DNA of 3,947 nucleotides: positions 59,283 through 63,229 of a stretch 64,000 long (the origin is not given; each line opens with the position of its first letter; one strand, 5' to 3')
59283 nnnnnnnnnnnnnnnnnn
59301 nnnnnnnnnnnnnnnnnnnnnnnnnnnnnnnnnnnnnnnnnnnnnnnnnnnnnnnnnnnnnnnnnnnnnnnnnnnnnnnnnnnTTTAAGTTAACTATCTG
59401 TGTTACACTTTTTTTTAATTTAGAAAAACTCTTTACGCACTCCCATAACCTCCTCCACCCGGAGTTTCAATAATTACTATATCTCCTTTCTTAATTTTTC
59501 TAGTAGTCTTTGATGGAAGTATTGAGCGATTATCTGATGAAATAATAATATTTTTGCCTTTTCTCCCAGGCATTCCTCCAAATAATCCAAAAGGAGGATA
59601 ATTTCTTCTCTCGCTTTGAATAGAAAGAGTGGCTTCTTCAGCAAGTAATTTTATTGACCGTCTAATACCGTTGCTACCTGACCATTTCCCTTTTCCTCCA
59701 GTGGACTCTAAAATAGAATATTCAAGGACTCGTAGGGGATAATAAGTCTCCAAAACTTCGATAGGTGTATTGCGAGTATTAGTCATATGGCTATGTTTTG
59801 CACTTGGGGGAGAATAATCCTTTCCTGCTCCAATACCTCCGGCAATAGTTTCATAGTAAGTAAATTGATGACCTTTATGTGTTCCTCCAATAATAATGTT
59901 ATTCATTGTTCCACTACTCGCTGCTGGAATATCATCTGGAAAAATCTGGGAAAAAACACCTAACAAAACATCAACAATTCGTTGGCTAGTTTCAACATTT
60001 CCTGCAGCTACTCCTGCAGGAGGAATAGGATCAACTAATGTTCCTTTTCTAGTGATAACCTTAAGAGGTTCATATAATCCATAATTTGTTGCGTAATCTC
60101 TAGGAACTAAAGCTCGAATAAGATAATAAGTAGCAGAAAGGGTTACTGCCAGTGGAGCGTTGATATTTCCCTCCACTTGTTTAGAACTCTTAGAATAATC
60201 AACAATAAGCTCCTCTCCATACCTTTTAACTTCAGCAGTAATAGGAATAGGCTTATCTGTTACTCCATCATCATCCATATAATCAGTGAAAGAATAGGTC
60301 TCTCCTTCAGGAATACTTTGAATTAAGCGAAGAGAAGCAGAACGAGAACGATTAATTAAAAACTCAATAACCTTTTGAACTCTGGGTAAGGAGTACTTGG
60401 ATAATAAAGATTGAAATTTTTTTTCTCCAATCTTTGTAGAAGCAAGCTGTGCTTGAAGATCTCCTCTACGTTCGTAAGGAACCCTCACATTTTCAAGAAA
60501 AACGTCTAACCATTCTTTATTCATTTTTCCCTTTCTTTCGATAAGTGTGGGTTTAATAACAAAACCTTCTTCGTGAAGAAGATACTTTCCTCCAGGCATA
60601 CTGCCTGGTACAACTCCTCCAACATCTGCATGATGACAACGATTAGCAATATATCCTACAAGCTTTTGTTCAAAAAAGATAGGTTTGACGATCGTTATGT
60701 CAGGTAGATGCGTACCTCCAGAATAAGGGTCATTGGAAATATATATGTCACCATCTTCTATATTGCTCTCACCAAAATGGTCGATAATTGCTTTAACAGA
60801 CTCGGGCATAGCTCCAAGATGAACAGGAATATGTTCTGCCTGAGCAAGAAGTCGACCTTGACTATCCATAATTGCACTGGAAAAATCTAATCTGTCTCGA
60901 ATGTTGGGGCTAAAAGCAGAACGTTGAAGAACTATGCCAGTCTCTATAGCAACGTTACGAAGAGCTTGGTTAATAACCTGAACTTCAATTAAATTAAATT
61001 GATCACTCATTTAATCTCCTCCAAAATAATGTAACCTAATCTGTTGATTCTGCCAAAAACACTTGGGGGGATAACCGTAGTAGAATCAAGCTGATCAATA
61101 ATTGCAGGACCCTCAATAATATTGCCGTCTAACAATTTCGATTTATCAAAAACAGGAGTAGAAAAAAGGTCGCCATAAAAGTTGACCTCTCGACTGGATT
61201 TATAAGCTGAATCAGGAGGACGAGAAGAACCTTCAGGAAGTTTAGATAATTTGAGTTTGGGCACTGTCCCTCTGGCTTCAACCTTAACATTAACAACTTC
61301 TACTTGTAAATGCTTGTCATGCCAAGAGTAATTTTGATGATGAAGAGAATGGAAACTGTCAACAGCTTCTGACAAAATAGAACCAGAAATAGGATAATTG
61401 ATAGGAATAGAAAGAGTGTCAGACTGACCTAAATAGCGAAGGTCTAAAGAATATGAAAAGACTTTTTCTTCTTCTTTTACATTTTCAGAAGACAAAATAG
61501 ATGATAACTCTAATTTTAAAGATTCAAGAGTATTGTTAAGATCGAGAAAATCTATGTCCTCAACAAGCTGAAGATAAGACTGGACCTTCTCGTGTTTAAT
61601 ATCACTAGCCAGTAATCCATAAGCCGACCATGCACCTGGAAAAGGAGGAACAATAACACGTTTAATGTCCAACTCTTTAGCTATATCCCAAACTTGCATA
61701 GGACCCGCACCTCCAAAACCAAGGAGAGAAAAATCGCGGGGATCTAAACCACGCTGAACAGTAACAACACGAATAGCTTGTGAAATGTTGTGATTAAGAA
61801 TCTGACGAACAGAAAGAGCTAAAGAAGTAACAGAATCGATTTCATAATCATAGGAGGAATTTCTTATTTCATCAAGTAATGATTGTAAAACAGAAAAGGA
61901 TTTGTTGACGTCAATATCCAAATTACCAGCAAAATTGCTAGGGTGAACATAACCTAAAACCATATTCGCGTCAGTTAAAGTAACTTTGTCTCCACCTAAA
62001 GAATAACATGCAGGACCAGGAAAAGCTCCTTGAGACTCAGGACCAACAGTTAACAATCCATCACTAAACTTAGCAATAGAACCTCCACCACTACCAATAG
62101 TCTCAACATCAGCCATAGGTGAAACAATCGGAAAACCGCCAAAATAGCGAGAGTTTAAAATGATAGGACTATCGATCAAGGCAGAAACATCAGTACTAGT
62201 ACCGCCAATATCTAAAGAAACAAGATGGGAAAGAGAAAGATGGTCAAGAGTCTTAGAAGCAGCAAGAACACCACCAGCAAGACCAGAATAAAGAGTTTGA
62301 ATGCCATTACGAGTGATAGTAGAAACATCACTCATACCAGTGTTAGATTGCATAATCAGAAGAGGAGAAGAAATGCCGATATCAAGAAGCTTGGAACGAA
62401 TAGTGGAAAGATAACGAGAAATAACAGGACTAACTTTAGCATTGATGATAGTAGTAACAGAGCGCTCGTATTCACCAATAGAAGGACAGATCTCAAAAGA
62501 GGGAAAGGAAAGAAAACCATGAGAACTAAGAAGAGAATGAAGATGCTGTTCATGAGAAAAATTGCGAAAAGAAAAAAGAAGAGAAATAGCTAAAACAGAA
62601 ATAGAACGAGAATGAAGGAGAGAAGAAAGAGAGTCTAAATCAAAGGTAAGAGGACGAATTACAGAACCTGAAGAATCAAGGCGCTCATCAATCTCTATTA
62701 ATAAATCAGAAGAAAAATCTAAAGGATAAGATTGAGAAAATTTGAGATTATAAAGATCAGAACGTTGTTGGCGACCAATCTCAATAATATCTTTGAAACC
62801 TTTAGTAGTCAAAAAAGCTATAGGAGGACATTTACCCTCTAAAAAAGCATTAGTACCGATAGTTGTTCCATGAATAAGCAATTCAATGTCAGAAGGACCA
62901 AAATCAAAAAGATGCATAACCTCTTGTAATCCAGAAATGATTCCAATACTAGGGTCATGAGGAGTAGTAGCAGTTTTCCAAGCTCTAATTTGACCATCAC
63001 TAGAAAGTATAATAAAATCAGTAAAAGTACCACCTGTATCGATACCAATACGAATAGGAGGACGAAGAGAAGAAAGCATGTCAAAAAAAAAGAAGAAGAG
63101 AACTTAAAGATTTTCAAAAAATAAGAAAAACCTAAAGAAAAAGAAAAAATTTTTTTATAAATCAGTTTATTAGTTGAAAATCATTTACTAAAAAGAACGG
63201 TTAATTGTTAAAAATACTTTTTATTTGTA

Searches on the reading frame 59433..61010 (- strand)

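Call 19: search_protein_families(library=pfam, proteins=[window:59433-61010:-], max_evalue=0.001)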
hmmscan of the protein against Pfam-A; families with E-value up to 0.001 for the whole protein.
window:59433-61010:- (525 aa): 1 family
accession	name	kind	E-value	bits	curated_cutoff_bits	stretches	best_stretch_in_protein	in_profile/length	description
PF02538.19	Hydantoinase_B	-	8.8e-188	625.4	26.8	1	8-524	3-518/519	Hydantoinase B/oxoprolinase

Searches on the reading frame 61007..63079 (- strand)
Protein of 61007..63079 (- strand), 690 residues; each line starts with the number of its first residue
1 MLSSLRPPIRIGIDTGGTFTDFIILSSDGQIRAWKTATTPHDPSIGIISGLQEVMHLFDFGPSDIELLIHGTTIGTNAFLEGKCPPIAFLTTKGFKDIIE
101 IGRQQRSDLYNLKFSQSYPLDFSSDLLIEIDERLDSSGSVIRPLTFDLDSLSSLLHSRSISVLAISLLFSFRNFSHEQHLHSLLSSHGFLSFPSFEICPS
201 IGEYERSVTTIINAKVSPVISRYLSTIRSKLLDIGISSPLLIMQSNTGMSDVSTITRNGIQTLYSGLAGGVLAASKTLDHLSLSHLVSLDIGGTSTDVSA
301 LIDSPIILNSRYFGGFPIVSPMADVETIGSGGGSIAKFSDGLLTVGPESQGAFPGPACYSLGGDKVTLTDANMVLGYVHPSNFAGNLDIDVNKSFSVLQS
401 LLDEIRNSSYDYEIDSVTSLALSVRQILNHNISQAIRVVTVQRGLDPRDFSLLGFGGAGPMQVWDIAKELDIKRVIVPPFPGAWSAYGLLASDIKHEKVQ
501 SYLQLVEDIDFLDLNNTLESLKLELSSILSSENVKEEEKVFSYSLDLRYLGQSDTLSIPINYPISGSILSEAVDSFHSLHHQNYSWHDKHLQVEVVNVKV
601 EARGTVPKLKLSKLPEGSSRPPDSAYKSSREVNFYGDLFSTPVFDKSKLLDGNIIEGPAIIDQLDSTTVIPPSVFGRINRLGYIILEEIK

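Call 19: search_protein_families(library=pfam, proteins=[window:61007-63079:-], max_evalue=0.001)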
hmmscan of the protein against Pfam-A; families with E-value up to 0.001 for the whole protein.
window:61007-63079:- (690 aa): 3 families
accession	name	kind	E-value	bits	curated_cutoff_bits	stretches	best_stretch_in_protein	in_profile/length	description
PF01968.24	Hydantoinase_A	-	4.3e-75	253.1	22.9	1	206-497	1-290/291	Hydantoinase/oxoprolinase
PF05378.19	Hydant_A_N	-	5.3e-43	147.2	25.2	1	10-186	1-174/176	Hydantoinase/oxoprolinase N-terminal region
PF19278.4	Hydant_A_C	-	7.8e-14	51.9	21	1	514-674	14-178/193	Hydantoinase/oxoprolinase C-terminal domain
